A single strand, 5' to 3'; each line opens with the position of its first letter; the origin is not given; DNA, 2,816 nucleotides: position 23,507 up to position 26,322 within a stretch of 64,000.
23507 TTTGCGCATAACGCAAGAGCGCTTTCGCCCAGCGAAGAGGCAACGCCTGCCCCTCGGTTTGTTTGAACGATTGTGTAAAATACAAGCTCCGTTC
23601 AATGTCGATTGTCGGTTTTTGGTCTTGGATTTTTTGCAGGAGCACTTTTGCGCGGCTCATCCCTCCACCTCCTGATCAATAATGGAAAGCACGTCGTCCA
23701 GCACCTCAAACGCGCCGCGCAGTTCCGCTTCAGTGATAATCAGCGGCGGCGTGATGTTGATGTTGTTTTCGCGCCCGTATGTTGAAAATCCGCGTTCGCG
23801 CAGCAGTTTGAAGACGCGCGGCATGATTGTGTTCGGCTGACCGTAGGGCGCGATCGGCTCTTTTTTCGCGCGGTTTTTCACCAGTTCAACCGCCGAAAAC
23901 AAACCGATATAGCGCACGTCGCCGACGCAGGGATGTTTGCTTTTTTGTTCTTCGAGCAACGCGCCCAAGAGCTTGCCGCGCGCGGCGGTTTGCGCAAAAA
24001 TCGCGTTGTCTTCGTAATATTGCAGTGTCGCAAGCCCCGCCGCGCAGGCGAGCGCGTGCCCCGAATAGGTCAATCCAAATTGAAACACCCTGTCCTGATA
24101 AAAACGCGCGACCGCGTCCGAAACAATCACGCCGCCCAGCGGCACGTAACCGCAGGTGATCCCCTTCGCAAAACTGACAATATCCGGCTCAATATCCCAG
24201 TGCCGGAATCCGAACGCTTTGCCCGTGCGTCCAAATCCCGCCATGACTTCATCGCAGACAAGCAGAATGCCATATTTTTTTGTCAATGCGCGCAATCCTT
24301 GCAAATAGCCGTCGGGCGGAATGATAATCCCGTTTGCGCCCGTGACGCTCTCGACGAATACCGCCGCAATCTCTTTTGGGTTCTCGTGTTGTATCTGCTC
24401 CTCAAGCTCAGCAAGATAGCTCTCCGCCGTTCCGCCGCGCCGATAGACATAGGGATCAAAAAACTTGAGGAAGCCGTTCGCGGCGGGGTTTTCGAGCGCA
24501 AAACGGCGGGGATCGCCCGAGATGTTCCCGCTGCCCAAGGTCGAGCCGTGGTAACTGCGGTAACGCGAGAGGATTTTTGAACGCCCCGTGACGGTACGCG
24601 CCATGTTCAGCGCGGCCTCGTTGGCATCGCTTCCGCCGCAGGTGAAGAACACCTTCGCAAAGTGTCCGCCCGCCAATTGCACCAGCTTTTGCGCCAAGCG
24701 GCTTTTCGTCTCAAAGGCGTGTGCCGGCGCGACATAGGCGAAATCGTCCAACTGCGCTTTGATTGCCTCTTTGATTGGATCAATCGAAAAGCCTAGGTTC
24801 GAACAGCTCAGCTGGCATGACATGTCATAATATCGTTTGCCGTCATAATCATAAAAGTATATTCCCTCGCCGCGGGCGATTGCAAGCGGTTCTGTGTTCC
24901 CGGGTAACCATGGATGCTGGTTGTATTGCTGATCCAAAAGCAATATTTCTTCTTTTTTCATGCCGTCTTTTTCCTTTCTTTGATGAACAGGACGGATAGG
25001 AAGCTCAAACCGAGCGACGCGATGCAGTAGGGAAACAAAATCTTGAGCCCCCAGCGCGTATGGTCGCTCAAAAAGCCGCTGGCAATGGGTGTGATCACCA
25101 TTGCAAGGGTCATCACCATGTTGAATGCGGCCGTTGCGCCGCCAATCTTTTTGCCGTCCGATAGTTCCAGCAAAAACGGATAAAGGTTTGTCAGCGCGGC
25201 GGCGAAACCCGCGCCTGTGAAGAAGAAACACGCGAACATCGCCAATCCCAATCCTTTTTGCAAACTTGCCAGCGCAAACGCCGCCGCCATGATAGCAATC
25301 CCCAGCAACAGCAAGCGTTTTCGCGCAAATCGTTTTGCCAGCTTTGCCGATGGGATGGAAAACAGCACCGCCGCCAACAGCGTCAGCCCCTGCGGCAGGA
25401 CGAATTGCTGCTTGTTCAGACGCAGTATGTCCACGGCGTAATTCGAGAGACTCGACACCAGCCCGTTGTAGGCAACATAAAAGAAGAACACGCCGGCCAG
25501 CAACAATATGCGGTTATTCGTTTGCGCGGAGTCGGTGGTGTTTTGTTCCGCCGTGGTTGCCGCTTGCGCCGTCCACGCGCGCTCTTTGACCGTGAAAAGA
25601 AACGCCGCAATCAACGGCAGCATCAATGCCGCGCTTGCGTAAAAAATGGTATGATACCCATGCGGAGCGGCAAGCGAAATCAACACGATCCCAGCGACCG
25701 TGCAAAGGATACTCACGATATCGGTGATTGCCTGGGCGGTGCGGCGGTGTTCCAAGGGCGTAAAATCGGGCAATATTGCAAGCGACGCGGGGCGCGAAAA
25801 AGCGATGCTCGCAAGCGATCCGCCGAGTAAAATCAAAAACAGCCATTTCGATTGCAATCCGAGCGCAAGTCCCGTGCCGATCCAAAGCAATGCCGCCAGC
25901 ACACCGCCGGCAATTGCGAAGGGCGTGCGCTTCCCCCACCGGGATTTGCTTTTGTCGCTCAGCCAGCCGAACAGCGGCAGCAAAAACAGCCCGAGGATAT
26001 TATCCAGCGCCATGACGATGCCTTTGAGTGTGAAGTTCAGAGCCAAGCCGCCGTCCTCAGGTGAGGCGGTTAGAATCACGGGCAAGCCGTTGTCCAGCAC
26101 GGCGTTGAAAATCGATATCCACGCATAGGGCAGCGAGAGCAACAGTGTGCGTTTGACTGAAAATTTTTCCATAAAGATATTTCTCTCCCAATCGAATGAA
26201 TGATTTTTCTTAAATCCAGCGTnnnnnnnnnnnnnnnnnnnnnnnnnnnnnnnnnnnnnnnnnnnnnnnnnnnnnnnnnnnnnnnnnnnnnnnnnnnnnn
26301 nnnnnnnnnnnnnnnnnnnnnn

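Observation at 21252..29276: Orphan glycyl-radical-enzyme operon: S1P-lyase-like PLP enzyme, serine hydrolase, GPH/MFSD2-like transporter, omega-aminotransferase and GRE, with no activase or microcompartment genes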

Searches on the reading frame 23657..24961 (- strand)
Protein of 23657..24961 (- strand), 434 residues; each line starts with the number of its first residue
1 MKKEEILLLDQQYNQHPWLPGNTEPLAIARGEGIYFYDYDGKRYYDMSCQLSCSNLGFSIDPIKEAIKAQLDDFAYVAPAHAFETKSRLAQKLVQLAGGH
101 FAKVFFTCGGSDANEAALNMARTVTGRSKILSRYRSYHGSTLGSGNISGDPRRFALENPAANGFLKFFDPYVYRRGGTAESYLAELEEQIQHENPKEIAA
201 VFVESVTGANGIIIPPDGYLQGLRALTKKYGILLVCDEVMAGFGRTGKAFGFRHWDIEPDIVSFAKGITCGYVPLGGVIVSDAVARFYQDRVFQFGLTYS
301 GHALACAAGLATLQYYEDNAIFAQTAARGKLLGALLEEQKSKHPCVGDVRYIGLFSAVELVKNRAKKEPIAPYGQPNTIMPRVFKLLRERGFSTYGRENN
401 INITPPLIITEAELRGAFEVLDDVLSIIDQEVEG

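Call 3: search_protein_families(library=pfam, proteins=[window:23657-24961:-])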
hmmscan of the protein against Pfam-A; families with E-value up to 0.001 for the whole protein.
window:23657-24961:- (434 aa): 2 families
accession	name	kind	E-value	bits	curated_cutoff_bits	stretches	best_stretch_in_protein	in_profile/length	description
PF00202.27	Aminotran_3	-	3.4e-82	276.7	30.5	1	25-425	10-403/403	Aminotransferase class-III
PF00155.27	Aminotran_1_2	-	2.3e-05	24.2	19.7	1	91-268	49-221/361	Aminotransferase class I and II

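Call 4: search_protein_families(library=ncbifam, proteins=[window:23657-24961:-])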
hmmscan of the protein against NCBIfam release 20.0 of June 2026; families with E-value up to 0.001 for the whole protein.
window:23657-24961:- (434 aa): 69 families (the best 25 are shown)
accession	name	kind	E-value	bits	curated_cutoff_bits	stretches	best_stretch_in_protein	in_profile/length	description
NF004718.0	PRK06062.1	subfamily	1.1e-144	482.4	472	1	3-432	16-453/454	hypothetical protein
NF005683.0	PRK07481.1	subfamily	9.9e-94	314.9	575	1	16-428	20-450/453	hypothetical protein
NF004767.0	PRK06105.1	subfamily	6.3e-90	301.9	517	1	23-432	29-454/460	aminotransferase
NF005102.0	PRK06541.1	equivalog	1.7e-88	297.2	574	1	24-427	34-455/460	aspartate aminotransferase family protein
NF005812.0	PRK07678.1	subfamily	5.4e-87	292.3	488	1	3-427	7-449/451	aminotransferase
NF005682.0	PRK07480.1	subfamily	5.5e-84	282.5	510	1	27-431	38-455/459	aminotransferase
NF004426.0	PRK05769.1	equivalog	3.4e-83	279.9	552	1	10-426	24-438/441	acetyl ornithine aminotransferase family protein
NF005685.0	PRK07483.1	equivalog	1.7e-81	274.3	485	1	26-423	14-433/444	aspartate aminotransferase family protein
NF005684.0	PRK07482.1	subfamily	2.7e-81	273.5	687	1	18-419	26-446/464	hypothetical protein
NF005447.0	PRK07036.1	equivalog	3e-80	270.2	618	1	22-430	33-457/468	aminotransferase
NF005375.0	PRK06917.1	equivalog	3e-76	257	535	1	27-426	17-437/448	aspartate aminotransferase family protein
NF052567.1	OmAmTferAptACaul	equivalog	4.7e-75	252.9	500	1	23-426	17-429/431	omega-aminotransferase AptA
NF049939.1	HyAminethphonNHLyPbfA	equivalog_domain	6.7e-74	248.9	525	1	27-426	46-440/442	(R)-1-hydroxy-2-aminoethylphosphonate ammonia-lyase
TIGR00508.1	bioA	equivalog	1.4e-73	247.9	405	1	22-425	11-418/419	adenosylmethionine--8-amino-7-oxononanoate transaminase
NF005993.0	PRK08117.1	subfamily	1.7e-73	247.7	574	1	17-428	18-430/433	aspartate aminotransferase family protein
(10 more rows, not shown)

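Call 22: search_solved_structures(query=window:23657-24961:-, max_evalue=1e-40)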
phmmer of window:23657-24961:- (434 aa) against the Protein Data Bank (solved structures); distinct sequences matched with E-value up to 1e-40: 90 (the best 60 are shown).
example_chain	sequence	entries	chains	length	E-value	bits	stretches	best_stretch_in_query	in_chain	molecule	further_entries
6jix_B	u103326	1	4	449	1.9e-145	488.4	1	4-431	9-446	taurine:2-oxoglutarate aminotransferase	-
6io1_A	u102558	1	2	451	2e-78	267.6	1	23-419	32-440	Aminotransferase, class III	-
6fyq_A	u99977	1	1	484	1.2e-71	245.2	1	27-430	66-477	amine transaminase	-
3n5m_A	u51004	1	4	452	1.7e-70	241.4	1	3-415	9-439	Adenosylmethionine-8-amino-7-oxononanoate aminotransferase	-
9cf4_A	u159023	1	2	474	1.1e-69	238.8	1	24-414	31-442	Aminotransferase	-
6s54_A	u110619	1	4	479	5.9e-68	233.1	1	21-423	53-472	Aspartate aminotransferase family protein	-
7ypm_A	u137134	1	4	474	3.5e-63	217.3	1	27-415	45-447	Aspartate aminotransferase family protein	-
7ypn_B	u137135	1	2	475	9.2e-63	215.9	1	27-415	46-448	Aspartate aminotransferase family protein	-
6g4b_A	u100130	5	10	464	1.4e-62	215.4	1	10-415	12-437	Aspartate aminotransferase family protein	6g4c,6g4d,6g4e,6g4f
5kr6_A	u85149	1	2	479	1.6e-62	215.2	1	26-424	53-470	4-aminobutyrate transaminase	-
6tb0_A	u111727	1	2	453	3.3e-62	214.1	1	10-415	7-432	Aspartate aminotransferase family protein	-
7b4i_AAA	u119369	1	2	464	9.7e-62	212.6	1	10-415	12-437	Aspartate aminotransferase family protein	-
7b4j_A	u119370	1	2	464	1e-61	212.5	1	10-415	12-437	Aspartate aminotransferase family protein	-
6gwi_A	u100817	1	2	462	1.4e-61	212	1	4-414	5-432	Putrescine aminotransferase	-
6tb1_A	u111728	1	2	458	2.3e-61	211.4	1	10-415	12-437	Aspartate aminotransferase family protein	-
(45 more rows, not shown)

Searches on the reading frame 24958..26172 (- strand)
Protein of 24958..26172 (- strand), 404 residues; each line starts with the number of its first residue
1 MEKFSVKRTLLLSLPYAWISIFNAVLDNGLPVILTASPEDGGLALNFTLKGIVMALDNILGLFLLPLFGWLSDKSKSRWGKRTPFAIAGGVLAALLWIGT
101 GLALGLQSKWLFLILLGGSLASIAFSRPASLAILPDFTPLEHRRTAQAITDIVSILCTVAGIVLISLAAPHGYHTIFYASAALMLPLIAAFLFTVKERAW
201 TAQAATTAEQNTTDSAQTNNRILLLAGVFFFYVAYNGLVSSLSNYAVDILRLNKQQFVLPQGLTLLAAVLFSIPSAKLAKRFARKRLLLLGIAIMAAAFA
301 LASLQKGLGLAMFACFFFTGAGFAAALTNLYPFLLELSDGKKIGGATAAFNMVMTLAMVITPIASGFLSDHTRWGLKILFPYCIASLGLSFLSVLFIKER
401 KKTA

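Call 3: search_protein_families(library=pfam, proteins=[window:24958-26172:-])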
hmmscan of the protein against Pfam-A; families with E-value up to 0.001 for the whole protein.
window:24958-26172:- (404 aa): 3 families
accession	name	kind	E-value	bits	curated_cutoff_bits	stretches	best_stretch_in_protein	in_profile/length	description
PF07690.21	MFS_1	-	7.1e-31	107.8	33.4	2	224-400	1-176/347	Major Facilitator Superfamily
PF13347.12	MFS_2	-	1.7e-18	66.8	27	1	45-335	30-343/427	MFS/sugar transport protein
PF00083.30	Sugar_tr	-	8.8e-06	25.3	22.3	0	224-385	256-427/452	Sugar (and other) transporter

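Call 4: search_protein_families(library=ncbifam, proteins=[window:24958-26172:-])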
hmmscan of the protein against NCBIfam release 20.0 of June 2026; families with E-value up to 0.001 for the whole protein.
window:24958-26172:- (404 aa): 5 families
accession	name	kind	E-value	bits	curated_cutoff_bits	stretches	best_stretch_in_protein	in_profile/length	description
TIGR00880.1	2_A_01_02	superfamily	8.4e-10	38.9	131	1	267-397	10-137/141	multidrug resistance protein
TIGR00792.1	gph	subfamily_domain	5.5e-09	35.2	231.35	1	49-324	36-328/437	glycoside-pentoside-hexuronide (GPH):cation symporter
TIGR01301.1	GPH_sucrose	subfamily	1.5e-06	27.3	511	1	45-100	36-93/476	sucrose/proton symporter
NF006386.0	PRK08633.1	equivalog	2.1e-05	22.4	1221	1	14-380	12-392/1147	acyl-[ACP]--phospholipid O-acyltransferase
TIGR00711.1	efflux_EmrB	subfamily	5.4e-05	22.1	230.2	1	272-390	53-168/485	DHA2 family efflux MFS transporter permease subunit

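Call 57: search_solved_structures(query=window:24958-26172:-, max_evalue=0.01)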
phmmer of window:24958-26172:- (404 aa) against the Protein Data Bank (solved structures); distinct sequences matched with E-value up to 0.01: 0.
